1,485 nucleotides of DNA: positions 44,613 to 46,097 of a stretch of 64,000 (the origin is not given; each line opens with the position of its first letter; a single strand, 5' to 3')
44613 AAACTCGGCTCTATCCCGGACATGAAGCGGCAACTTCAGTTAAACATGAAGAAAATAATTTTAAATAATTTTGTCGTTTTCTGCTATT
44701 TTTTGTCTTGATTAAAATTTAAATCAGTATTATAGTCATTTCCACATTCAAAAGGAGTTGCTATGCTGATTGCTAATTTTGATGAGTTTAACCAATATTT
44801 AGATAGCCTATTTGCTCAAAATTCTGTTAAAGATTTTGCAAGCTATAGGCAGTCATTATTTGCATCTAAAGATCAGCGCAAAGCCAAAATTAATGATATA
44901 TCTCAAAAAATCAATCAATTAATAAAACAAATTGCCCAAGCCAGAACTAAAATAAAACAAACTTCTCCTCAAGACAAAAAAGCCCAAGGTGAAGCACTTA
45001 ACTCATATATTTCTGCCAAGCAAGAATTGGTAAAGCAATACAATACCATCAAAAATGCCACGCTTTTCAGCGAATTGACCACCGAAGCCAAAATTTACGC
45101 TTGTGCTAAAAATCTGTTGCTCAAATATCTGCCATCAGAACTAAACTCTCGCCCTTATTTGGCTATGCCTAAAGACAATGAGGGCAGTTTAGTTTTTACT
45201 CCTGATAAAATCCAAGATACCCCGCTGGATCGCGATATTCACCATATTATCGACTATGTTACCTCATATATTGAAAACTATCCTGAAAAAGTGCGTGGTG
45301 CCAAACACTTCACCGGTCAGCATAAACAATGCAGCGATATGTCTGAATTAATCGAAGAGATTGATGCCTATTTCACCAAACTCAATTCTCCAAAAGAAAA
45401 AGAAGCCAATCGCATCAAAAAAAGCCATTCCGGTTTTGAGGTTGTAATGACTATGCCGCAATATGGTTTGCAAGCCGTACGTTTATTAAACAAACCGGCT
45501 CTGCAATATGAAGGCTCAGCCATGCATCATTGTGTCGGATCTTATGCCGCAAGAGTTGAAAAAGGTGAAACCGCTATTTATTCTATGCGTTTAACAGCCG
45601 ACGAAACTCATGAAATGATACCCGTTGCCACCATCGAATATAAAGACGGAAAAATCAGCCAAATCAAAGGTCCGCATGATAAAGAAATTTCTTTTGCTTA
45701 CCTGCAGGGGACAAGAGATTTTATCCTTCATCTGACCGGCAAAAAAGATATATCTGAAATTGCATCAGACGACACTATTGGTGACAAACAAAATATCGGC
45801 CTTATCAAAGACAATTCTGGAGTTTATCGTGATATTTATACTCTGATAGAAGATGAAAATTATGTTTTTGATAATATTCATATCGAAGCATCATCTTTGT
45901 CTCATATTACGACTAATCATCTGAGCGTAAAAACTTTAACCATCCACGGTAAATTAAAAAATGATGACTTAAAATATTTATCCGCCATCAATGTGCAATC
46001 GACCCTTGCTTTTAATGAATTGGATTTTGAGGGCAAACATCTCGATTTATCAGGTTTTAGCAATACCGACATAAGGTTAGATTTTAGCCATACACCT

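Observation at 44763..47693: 976-aa leucine-rich-repeat protein with a novel Cys/His-motif N-terminal domain, a eukaryote-like effector candidate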

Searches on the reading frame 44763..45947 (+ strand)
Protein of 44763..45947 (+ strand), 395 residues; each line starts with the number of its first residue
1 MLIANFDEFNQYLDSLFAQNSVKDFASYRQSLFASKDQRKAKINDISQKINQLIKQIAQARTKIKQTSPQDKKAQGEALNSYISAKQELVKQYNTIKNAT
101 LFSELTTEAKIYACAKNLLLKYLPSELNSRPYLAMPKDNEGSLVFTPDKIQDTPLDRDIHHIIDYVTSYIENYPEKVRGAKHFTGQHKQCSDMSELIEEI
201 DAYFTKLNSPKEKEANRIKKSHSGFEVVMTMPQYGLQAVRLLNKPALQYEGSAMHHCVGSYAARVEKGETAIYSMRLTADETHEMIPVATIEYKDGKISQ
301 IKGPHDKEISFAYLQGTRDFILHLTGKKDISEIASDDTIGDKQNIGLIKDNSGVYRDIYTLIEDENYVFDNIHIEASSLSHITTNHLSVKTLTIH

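Call 33: search_protein_representatives(alignment_id=A2)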
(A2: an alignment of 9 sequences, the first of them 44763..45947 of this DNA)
Query: 9 sequences, 397 profile positions. Proteins with E-value up to 0.001 (for the whole library): 4736; up to 1e-10: 367; up to 1e-30: 53. The best 150 are listed.
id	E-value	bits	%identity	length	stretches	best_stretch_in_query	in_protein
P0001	4.1e-188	641.7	-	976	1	1-397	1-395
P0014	1.8e-184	629.7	-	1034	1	1-397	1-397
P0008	9.4e-183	624.1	-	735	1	3-397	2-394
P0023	6.0e-169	578.6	-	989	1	2-397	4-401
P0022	4.9e-163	559.1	-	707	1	3-396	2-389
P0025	7.5e-153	525.6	-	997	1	1-396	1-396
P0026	1.6e-150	517.9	-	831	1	1-396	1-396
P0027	7.5e-149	512.4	-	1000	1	2-397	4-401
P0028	3.1e-146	503.8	-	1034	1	2-397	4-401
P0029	3.9e-144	496.9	-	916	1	2-396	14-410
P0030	6.2e-142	489.6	-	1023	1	1-396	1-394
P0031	4.4e-137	473.7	-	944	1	2-396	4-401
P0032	1.1e-134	465.7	-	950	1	2-396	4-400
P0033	5.1e-131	453.7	-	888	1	61-396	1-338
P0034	1.8e-128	445.3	-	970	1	3-396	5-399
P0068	1.4e-38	149.3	-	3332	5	226-325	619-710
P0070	1.5e-32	129.5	-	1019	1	38-395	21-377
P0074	2.1e-26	109.2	-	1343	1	5-366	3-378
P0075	3.5e-26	108.5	-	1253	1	23-389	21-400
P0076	4.5e-26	108.1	-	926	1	10-393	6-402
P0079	1.1e-22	97.0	-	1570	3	199-294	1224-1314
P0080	6.4e-22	94.5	-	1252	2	246-312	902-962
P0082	6.3e-21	91.2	-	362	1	222-367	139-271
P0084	7.3e-20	87.7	-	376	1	221-385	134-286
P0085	1.1e-19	87.1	-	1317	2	210-390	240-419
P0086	1.1e-19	87.1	-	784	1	10-385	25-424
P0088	2.9e-19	85.7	-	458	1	212-386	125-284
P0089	4.1e-19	85.2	-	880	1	36-378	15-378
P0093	9.9e-19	84.0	-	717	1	42-389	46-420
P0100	2.2e-18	82.8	-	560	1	194-348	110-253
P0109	1.8e-17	79.8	-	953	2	22-380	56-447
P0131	3.8e-16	75.4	-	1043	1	17-365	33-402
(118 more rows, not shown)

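Call 36: search_protein_families(library=pfam, proteins=[P0068, P0079, P0080, P0085, P0082, P0084, P0088, P0100], max_evalue=0.001)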
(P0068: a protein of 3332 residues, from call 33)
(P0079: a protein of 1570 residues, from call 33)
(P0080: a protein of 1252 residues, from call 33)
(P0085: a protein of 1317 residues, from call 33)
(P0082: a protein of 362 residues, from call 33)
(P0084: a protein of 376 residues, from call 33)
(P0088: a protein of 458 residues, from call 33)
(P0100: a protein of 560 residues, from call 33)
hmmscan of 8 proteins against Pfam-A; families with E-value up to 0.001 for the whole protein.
P0068 (3332 aa): 2 families
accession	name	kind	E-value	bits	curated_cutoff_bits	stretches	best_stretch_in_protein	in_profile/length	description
PF14284.11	PcfJ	-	1.7e-33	115.9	25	3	623-697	60-140/147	PcfJ-like protein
PF01028.25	Topoisom_I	-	3.7e-26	92.3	23.7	1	1803-2005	6-202/228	Eukaryotic DNA topoisomerase I, catalytic core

P0079 (1570 aa): 1 family
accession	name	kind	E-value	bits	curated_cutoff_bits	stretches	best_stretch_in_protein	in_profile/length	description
PF14284.11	PcfJ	-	2.5e-31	108.9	25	2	721-812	30-125/147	PcfJ-like protein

P0080 (1252 aa): 6 families
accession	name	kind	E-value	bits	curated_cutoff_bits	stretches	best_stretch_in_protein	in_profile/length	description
PF01816.23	LRV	-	1e-71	232.9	21.6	2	1053-1077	2-26/26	Leucine rich repeat variant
PF25591.1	LRV_2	-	1.3e-25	89.5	27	2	1111-1164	7-59/61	Leucine Rich Repeat Variant domain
PF14284.11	PcfJ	-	1.9e-25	89.8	25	2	886-968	57-146/147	PcfJ-like protein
PF02985.28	HEAT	-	7.5e-08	32.4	23.5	0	1068-1086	4-22/31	HEAT repeat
PF13646.12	HEAT_2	-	7.5e-05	23.4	27.7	0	1068-1137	4-84/88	HEAT repeats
PF14841.11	FliG_M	-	0.00045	20.8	25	0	990-1021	30-61/76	FliG middle domain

P0085 (1317 aa): 0 families

P0082 (362 aa): 1 family
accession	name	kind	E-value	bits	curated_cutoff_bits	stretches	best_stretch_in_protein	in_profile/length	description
PF14284.11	PcfJ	-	6e-16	59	25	1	125-226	33-143/147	PcfJ-like protein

P0084 (376 aa): 1 family
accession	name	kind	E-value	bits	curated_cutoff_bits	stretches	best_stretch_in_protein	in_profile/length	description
PF14284.11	PcfJ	-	4.1e-12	46.6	25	1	147-222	64-143/147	PcfJ-like protein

P0088 (458 aa): 1 family
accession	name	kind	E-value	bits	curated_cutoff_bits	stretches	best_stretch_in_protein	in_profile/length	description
PF14284.11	PcfJ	-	2.9e-14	53.5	25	1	123-221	38-142/147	PcfJ-like protein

P0100 (560 aa): 1 family
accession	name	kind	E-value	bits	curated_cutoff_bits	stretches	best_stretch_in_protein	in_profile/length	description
PF14284.11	PcfJ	-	2e-10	41.1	25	1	146-221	65-144/147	PcfJ-like protein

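Call 49: predict_structure(alignment_id=A2)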
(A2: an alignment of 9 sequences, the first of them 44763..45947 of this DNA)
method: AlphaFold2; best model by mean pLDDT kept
length: 395 residues; sequences in the alignment: 9
mean_pLDDT: 87.7   pTM: 0.65
mean pLDDT of the five models: 87.7, 86.3, 85.8, 84.8, 84.3
residues with pLDDT >= 90: 178; 70-90: 205; 50-70: 12; < 50: 0
segments of 3 or more residues with pLDDT < 50: none
pLDDT, mean of each block of 10 residues (from residue 1): 76 80 80 86 93 93 87 87 93 86 84 92 79 72 79 85 93 86 91 92 91 89 94 96 89 81 83 95 93 93 89 94 94 93 92 90 84 86 83 86
secondary structure, 60 per line:
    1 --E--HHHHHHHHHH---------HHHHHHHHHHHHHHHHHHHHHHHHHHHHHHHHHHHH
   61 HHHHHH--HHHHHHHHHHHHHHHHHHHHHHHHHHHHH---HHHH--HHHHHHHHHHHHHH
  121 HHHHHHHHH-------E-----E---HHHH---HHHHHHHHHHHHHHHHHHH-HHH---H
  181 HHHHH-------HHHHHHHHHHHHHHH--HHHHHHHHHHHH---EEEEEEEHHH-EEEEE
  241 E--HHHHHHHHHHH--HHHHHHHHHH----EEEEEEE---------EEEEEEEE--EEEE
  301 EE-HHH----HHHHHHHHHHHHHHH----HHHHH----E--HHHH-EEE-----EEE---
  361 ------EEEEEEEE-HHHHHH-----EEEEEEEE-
elements in order: H6-15 H25-66 H69-97 H101-104 H107-129 H147-150 H154-172 H180-185 H193-207 H210-221 E225-231 E236-241 H244-254 H257-266 E271-277 E287-294 E297-302 H311-325 H330-334 H342-345 E347-349 E355-357 E367-374 H376-381 E387-394

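Call 55: fold_search(model_id=the predicted structure, library=pdb)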
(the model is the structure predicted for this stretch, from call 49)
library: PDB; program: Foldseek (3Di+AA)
matches with E <= 10: 361; with E <= 0.001: 0
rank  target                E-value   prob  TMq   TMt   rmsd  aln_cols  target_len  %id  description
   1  6mbz_A                3.1e-02  0.66  0.21  0.16  22.7       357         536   13  Structure of Transcription Factor (released 2019-06-19)
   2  7tva_A                4.6e-02  0.54  0.20  0.15  23.0       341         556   14  Stat5a Core in complex with AK2292 (released 2023-02-15)
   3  7uc7                  4.8e-02  0.57  0.20  0.15  23.3       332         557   13  Stat5a Core in complex with Compound 17 (released 2023-02-15)
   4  7tvb                  4.8e-02  0.54  0.20  0.16  23.4       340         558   14  Stat5A Core in Complex with AK305 (released 2023-02-15)
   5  6mbz_B                1.8e-01  0.20  0.18  0.14  25.1       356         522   14  Structure of Transcription Factor (released 2019-06-19)
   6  8dk2_C                1.8e-01  0.08  0.14  0.09  57.1       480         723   11  CryoEM structure of Pseudomonas aeruginosa PA14 JetABC in an unclamped state trapped in ATP dependent dimeric form (released 2022-10-05)
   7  22tg_C                1.9e-01  0.82  0.17  0.25   6.9       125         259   12  Crystal Structure of MYST histone acetyltransferase KAT6A in complex with Compound 20 (released 2026-03-11)
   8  8w13                  2.6e-01  0.84  0.15  0.20   5.0        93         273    9  Crystal structure of MYST acetyltransferase domain in complex with N-(1-(5-bromo-2-methoxyphenyl)-1H-1,2,3-triazol-4-yl) (released 2024-09-11)
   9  8dk2_D                2.6e-01  0.05  0.11  0.07  54.2       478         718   10  CryoEM structure of Pseudomonas aeruginosa PA14 JetABC in an unclamped state trapped in ATP dependent dimeric form (released 2022-10-05)
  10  1y1u_A                2.8e-01  0.18  0.18  0.14  23.2       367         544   11  Structure of unphosphorylated STAT5a (released 2005-10-04)
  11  5j8c                  3.1e-01  0.60  0.15  0.20   7.1       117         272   13  Human MOF C316S, E350Q crystal structure (released 2016-07-20)
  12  22tg_A                3.4e-01  0.66  0.17  0.25   6.2       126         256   13  Crystal Structure of MYST histone acetyltransferase KAT6A in complex with Compound 20 (released 2026-03-11)
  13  6vo5_A                3.6e-01  0.41  0.18  0.22  10.0       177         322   11  Crystal structure of Human histone acetytransferas 1 (HAT1) in complex with isobutryl-COA and K12A mutant variant of h (released 2020-03-11)
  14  2giv                  3.6e-01  0.33  0.16  0.22   9.3       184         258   11  Human MYST histone acetyltransferase 1 (released 2006-04-11)
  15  8a7f_A                3.6e-01  0.20  0.17  0.18  17.8       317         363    9  Crystal structure of a chimeric LOV-Histidine kinase SB2F1-I66R mutant (asymmetrical variant, trigonal form with long  (released 2024-01-10)
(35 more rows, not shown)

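Call 62: fold_search(model_id=the predicted structure, library=viral)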
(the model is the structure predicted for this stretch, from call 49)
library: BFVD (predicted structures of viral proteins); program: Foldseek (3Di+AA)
matches with E <= 10: 470; with E <= 0.001: 29
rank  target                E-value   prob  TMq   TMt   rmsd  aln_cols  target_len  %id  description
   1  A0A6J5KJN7            4.5e-10  1.00  0.27  0.12  16.6       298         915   21  PcfJ-like protein [uncultured Caudovirales phage]
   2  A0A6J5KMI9            5.1e-08  1.00  0.27  0.13  14.5       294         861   16  PcfJ-like protein [uncultured Caudovirales phage]
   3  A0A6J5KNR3            1.6e-07  1.00  0.29  0.14  20.2       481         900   16  PcfJ-like protein [uncultured Caudovirales phage]
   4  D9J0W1                3.4e-07  1.00  0.23  0.16  25.0       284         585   19  Gp163 [Brochothrix phage A9]
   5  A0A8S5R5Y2            4.0e-07  1.00  0.23  0.18  16.2       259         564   16  PcfJ like protein [Myoviridae sp. ctxbQ4]
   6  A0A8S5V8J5            1.0e-06  1.00  0.22  0.17  15.5       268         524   17  PcfJ like protein [Myoviridae sp. ctDzM5]
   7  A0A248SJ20            1.2e-06  1.00  0.22  0.13  24.2       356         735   13  (no name in the UniProt tables at hand)
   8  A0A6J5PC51            1.8e-06  1.00  0.28  0.18  11.5       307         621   18  PcfJ-like protein [uncultured Caudovirales phage]
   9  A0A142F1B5            1.9e-06  1.00  0.22  0.18  23.3       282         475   15  PcfJ-like protein [Bacillus phage Shbh1]
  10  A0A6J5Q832            2.0e-06  1.00  0.24  0.08  20.9       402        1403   13  Uncharacterized protein [uncultured Caudovirales phage]
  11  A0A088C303            9.2e-06  1.00  0.21  0.22  26.7       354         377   19  (no name in the UniProt tables at hand)
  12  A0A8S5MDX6            1.3e-05  1.00  0.22  0.18  14.4       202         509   19  PcfJ like protein [Siphoviridae sp. ctYh54]
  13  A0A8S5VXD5            1.8e-05  1.00  0.20  0.15  23.1       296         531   12  (no name in the UniProt tables at hand)
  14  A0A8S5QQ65            2.1e-05  1.00  0.22  0.15   9.9       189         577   16  PcfJ like protein [Caudovirales sp. ctkvU4]
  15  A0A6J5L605            2.3e-05  1.00  0.29  0.09  10.3       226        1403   17  PcfJ-like protein [uncultured Caudovirales phage]
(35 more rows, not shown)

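Call 64: search_solved_structures(query=A2, max_evalue=10, show_alignments=3)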
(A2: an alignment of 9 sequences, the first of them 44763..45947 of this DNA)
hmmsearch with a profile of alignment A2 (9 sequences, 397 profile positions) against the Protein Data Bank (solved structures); distinct sequences matched with E-value up to 10: 17.
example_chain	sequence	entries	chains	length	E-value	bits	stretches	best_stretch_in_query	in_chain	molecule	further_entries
9ugr_A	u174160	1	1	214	0.016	17.3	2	173-225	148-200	Syn-F4-Link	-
6j5i_J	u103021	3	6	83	0.069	15.3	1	26-72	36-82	ATPase inhibitor, mitochondrial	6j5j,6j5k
8h9e_J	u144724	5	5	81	0.12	14.5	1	26-69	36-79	ATPase inhibitor, mitochondrial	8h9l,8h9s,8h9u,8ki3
9bxu_J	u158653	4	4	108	0.13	14.4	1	26-72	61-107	ATPase inhibitor, mitochondrial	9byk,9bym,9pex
1gmj_A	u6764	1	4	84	0.17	14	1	27-72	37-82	ATPASE INHIBITOR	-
1ohh_H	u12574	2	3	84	0.17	14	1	26-72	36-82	ATPase inhibitor, mitochondrial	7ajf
9vpb_AJ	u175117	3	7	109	0.31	13.1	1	27-72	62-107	ATPase inhibitor, mitochondrial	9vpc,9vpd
3kdq_A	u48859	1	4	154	0.42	12.7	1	41-142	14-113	uncharacterized conserved protein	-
8qae_A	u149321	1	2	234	0.49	12.5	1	7-97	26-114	sc-apCC-6-SLLA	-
6tb3_BW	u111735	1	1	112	0.52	12.4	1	8-110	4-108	General negative regulator of transcription subunit 5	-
1hf9_A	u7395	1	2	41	0.96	11.5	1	36-72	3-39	ATPASE INHIBITOR (MITOCHONDRIAL)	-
6zff_A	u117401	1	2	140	1.1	11.3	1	19-95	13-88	DNA double-strand break repair Rad50 ATPase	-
1l8d_A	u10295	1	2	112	1.9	10.5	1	30-96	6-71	DNA double-strand break repair rad50 ATPase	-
7au2_A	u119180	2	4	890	2.1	10.4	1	14-69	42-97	Exostosin-like 3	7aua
8og1_A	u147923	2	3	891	2.1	10.4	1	14-69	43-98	Exostosin-like 3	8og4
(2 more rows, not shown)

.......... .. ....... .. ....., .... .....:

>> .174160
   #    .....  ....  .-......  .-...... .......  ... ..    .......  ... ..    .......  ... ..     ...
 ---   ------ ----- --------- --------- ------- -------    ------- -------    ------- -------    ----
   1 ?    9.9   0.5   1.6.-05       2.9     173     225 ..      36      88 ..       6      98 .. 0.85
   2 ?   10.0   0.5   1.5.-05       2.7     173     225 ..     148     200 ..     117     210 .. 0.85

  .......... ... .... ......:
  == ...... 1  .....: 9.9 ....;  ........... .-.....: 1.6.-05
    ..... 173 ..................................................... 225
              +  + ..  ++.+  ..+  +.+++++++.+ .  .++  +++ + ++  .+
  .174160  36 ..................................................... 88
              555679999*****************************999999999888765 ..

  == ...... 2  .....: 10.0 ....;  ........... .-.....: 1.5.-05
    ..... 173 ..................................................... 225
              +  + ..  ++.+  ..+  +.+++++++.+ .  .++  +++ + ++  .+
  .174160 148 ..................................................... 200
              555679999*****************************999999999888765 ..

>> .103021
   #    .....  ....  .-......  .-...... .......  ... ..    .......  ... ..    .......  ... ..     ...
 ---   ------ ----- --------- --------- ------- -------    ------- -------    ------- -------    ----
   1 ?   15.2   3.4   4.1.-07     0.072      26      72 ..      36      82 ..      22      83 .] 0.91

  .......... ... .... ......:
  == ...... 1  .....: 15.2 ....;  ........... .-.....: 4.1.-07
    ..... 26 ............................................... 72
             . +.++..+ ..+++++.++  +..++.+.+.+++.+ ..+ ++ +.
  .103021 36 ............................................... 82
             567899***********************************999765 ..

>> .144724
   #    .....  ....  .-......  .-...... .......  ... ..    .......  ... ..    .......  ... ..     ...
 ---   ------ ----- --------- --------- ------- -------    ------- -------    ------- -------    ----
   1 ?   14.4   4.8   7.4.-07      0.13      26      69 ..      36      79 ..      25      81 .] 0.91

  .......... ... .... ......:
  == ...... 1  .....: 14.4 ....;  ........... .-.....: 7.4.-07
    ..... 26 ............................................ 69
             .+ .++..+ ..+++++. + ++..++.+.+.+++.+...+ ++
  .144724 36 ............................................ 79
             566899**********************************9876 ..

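Call 92: search_protein_families(library=pfam, alignment_id=A5, max_evalue=0.01)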
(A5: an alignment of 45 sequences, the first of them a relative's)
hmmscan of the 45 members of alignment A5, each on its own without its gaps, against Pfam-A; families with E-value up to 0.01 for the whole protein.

A. member 1, P0025 (997 aa): 3 families
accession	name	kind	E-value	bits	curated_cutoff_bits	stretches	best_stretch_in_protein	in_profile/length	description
PF14284.11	PcfJ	-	3e-11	43.8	25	1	202-311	32-139/147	PcfJ-like protein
PF23952.1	LRR_EndoS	-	0.0038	17.9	27.9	0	711-742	83-114/116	Endo-beta-N-acetylglucosaminidase EndoS LRR domain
PF23598.1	LRR_14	-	0.0041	16.4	40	0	507-651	164-296/353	Leucine-rich repeat region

B. families by the number of members that match (of 45 scanned): 25 families
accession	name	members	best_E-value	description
PF14284.11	PcfJ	37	3.7e-13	PcfJ-like protein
PF23952.1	LRR_EndoS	12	3.2e-06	Endo-beta-N-acetylglucosaminidase EndoS LRR domain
PF12799.13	LRR_4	4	4.8e-07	Leucine Rich repeats (2 copies)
PF08662.17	eIF2A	3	4.7e-06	Eukaryotic translation initiation factor eIF2A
PF13306.12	LRR_5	3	0.00013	BspA type Leucine rich repeat region (6 copies)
PF25174.1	Beta-prop_THOC3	3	0.0019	THOC3 beta-propeller domain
PF25019.1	LRR_R13L1-DRL21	2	0.0062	R13L1/DRL21 LRRs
PF21029.3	RMC1_N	1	1.1e-06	Regulator of MON1-CCZ1 complex, N-terminal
PF00400.38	WD40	1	2e-06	WD domain, G-beta repeat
PF05015.19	HigB-like_toxin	1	7e-06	RelE-like toxin of type II toxin-antitoxin system HigB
PF07233.18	DUF1425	1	5.2e-05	Protein of unknown function (DUF1425)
PF15930.10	YdiH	1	0.00058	Domain of unknown function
PF24502.1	Ig_TMEM131homol_3rd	1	0.00092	TMEM131 homolog third Ig-like domain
PF05008.21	V-SNARE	1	0.0025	Vesicle transport v-SNARE protein N-terminus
PF21995.1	RNR-II_ins_dom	1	0.0037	B12-dependent ribonucleotide reductase, insertion domain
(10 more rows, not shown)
